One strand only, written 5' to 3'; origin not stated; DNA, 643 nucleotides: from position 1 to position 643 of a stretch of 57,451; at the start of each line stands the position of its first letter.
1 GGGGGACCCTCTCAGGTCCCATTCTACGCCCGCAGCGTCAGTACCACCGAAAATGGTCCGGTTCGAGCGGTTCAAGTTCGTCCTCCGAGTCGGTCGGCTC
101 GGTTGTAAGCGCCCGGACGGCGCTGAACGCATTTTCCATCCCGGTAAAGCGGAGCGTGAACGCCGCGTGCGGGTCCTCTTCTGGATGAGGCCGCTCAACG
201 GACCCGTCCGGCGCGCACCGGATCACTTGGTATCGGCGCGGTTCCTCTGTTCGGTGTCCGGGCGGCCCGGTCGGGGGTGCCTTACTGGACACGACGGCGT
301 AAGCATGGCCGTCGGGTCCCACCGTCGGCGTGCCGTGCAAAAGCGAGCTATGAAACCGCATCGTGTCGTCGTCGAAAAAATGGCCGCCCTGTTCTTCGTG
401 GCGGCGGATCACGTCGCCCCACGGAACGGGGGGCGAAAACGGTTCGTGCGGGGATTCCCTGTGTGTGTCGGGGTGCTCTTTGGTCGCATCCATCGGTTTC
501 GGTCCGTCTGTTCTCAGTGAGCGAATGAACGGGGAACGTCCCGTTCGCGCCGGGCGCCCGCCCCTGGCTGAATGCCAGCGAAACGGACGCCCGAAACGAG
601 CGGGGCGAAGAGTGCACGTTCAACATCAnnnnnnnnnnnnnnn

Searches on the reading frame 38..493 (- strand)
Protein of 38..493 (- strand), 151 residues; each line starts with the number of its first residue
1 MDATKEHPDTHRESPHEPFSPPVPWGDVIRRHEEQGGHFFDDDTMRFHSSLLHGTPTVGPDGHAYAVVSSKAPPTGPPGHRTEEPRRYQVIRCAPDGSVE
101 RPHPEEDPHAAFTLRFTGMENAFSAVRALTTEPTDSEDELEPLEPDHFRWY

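Call 31: search_protein_families(library=pfam, proteins=[window:38-493:-], max_evalue=0.01)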
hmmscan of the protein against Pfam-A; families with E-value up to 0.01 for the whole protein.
window:38-493:- (151 aa): 1 family
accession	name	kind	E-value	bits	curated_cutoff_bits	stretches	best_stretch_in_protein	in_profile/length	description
PF24239.1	DUF7447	-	0.00025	21.6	24.1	1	30-73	7-50/89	Family of unknown function (DUF7447)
